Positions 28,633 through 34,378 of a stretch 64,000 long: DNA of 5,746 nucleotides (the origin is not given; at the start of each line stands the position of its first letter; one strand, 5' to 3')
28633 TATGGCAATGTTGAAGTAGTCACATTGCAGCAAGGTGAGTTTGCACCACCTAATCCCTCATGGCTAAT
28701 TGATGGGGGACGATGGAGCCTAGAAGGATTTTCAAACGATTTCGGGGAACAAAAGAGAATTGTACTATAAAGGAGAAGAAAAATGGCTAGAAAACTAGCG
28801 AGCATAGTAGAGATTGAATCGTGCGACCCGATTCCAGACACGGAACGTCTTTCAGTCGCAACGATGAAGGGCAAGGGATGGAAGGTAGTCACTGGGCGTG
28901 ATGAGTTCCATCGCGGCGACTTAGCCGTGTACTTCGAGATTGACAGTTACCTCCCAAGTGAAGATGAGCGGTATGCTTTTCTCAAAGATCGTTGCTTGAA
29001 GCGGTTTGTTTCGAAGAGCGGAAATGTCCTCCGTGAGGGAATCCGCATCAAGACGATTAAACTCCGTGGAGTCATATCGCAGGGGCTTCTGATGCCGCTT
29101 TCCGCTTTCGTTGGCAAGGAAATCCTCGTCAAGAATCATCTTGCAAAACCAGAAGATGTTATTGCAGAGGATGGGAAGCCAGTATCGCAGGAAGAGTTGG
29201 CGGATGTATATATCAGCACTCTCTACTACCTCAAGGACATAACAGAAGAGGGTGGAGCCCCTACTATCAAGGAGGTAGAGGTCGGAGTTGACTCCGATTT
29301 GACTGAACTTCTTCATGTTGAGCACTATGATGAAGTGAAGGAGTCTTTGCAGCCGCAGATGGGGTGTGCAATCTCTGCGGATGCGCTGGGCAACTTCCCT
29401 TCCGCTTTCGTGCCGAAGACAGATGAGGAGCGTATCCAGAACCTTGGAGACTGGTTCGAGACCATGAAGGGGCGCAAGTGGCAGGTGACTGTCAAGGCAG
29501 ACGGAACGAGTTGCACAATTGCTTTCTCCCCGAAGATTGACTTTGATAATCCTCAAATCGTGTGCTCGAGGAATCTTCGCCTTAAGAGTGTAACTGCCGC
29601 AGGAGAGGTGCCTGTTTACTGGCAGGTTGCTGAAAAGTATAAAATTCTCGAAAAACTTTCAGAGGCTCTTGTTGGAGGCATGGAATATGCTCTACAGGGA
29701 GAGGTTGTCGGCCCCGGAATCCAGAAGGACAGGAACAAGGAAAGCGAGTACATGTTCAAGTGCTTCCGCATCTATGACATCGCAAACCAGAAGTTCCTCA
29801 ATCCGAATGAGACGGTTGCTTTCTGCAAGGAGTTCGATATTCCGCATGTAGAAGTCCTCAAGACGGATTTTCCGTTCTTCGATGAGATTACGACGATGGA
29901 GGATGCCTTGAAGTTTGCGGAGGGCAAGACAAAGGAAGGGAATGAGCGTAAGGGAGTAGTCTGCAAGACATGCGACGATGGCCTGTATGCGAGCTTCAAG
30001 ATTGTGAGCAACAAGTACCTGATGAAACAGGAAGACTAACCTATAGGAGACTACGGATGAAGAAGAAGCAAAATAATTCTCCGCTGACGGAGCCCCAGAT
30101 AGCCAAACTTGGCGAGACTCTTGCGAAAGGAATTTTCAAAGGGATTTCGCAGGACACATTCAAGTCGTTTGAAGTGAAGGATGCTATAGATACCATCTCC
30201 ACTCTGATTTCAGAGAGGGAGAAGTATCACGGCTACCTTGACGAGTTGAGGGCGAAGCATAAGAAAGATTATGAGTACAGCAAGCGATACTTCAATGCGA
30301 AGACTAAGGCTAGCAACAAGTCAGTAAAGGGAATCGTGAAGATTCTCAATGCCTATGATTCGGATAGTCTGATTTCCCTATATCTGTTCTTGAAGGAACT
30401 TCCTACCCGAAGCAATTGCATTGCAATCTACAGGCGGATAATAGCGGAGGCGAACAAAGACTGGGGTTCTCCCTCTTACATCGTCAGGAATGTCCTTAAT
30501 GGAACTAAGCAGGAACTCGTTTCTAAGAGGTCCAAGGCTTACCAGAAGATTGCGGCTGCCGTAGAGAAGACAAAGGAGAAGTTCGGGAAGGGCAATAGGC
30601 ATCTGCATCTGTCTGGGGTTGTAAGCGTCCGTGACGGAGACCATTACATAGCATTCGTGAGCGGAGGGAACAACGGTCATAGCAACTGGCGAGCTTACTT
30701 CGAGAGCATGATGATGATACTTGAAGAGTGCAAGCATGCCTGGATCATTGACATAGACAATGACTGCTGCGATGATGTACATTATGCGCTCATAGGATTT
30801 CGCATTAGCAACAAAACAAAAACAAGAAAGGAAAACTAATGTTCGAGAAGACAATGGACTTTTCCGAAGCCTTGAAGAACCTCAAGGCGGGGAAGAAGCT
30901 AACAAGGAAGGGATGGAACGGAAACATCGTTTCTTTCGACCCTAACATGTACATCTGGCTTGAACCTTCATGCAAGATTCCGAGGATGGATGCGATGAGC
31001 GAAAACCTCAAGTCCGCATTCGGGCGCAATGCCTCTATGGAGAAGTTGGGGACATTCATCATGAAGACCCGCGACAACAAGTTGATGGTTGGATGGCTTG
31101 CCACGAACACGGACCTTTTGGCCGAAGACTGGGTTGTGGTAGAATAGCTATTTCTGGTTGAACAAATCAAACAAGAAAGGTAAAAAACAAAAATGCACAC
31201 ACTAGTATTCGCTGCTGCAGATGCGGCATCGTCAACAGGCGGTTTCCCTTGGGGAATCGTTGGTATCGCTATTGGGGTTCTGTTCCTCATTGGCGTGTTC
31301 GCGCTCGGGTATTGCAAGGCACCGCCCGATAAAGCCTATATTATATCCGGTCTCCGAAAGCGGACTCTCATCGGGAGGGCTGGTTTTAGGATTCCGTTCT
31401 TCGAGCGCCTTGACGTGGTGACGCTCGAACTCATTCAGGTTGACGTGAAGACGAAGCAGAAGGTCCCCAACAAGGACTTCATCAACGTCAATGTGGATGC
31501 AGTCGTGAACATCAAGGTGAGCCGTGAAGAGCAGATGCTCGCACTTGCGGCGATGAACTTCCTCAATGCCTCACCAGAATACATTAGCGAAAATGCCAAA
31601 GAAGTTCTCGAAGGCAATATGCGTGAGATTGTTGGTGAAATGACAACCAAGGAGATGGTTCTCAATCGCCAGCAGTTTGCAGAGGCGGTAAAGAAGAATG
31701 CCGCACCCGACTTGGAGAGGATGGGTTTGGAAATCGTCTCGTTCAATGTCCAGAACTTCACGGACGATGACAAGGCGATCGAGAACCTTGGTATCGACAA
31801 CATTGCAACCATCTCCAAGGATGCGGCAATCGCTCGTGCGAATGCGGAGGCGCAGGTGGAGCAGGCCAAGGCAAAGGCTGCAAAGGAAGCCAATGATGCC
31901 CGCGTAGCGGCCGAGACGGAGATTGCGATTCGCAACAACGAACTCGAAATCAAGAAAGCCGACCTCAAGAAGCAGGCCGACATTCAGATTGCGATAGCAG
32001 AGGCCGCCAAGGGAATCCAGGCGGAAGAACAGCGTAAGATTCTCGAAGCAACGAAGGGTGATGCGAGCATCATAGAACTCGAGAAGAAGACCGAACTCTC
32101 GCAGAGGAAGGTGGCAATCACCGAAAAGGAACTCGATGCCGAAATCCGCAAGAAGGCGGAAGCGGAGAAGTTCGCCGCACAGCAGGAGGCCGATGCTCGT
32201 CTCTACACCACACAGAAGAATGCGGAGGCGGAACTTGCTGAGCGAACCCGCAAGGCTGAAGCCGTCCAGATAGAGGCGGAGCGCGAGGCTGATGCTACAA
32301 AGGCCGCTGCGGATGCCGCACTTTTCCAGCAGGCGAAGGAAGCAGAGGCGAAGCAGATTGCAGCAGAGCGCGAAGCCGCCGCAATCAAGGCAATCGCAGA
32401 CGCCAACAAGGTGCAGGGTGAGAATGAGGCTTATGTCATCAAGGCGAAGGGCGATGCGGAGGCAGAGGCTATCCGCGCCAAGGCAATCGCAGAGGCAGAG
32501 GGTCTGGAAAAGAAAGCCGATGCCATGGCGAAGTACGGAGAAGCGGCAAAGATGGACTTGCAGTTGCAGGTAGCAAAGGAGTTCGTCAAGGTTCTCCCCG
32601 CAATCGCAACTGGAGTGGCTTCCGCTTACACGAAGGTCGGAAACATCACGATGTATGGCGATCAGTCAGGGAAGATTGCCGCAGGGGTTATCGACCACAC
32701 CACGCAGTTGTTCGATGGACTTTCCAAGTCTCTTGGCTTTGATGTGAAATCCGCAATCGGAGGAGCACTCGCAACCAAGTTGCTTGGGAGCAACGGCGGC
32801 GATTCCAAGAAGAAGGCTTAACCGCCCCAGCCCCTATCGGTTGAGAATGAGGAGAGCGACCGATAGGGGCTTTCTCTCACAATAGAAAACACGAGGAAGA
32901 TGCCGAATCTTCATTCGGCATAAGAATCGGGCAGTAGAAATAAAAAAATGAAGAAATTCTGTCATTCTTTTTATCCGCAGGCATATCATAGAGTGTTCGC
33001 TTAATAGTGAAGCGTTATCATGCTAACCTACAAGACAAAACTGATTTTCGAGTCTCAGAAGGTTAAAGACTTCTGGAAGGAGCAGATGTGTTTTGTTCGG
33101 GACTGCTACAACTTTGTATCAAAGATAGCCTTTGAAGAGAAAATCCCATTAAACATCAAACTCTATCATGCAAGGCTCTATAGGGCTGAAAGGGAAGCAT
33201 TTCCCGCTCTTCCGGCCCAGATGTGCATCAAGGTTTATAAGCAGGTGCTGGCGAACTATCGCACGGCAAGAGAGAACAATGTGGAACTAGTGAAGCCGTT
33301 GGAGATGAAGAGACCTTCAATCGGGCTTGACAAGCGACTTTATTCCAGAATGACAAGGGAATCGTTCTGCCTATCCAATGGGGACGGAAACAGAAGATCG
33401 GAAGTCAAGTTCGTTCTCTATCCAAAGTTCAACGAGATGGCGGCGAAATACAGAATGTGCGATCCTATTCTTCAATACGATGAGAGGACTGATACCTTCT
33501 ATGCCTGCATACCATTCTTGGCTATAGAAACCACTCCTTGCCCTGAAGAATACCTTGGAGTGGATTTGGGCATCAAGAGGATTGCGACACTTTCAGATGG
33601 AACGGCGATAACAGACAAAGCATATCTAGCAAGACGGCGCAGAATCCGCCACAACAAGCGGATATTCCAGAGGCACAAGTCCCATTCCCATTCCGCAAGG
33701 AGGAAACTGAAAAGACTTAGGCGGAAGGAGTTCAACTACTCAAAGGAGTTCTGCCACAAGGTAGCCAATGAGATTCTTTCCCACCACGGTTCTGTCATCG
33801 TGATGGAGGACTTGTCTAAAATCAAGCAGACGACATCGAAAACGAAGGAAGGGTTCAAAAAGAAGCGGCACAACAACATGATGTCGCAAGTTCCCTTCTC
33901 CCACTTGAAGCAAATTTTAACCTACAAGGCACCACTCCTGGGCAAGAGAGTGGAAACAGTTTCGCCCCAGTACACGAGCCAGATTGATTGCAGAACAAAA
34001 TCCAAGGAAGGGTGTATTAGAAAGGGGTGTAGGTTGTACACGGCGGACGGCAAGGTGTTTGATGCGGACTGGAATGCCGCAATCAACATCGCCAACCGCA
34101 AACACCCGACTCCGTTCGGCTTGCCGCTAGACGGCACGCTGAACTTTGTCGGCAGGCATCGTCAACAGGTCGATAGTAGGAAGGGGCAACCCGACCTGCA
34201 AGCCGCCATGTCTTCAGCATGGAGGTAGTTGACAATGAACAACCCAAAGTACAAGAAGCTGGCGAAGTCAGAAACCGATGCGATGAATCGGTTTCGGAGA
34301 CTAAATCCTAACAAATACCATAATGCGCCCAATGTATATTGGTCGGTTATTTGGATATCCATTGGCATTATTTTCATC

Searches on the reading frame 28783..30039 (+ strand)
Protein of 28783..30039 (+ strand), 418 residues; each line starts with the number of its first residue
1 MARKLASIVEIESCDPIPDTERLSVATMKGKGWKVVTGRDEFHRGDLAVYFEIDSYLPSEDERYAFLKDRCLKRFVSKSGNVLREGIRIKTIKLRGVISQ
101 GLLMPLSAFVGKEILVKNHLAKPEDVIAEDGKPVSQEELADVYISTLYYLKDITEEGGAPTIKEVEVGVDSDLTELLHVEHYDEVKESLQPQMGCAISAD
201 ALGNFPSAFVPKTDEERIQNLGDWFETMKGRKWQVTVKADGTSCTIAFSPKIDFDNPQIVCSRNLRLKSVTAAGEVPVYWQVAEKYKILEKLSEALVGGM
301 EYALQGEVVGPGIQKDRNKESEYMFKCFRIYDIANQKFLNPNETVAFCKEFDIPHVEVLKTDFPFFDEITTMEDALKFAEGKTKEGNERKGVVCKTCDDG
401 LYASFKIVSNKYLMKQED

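Call 12: search_protein_families(library=phrogs, proteins=[window:28783-30039:+], max_evalue=0.001)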
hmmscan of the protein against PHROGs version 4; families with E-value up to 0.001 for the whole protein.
window:28783-30039:+ (418 aa): 2 families
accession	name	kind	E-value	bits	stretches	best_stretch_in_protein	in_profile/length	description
phrog_968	-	DNA, RNA and nucleotide metabolism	4.7e-77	260.6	1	2-418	7-394/398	RNA ligase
phrog_548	-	DNA, RNA and nucleotide metabolism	1.3e-14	55.1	1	217-415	20-236/341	RNA ligase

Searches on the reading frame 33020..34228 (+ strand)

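Call 13: search_protein_families(library=phrogs, proteins=[window:33020-34228:+], max_evalue=0.001)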
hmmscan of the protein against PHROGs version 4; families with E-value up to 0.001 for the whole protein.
window:33020-34228:+ (402 aa): 5 families
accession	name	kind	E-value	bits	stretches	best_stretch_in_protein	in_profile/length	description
phrog_506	-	integration and excision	7.9e-39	134.9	1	3-365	9-368/403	transposase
phrog_12300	-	integration and excision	4.5e-25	89.4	1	172-359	55-239/286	transposase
phrog_17087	-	unknown function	2e-06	29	1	226-359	3-130/141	-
phrog_16792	-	unknown function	2.4e-05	25.6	1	228-363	24-159/180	-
phrog_13964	-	integration and excision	4.9e-05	24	1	166-233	164-236/237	transposase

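Call 92: search_protein_families(library=pfam, proteins=[window:33020-34228:+], max_evalue=0.001)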
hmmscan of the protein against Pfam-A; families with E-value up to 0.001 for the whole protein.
window:33020-34228:+ (402 aa): 2 families
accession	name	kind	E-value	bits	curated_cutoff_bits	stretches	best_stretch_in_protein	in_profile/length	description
PF01385.25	OrfB_IS605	-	1.4e-12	48.4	30.5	1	170-265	10-111/120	Probable transposase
PF07282.18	Cas12f1-like_TNB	-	6.6e-12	45.9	26.3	1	293-357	1-60/60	Cas12f1-like, TNB domain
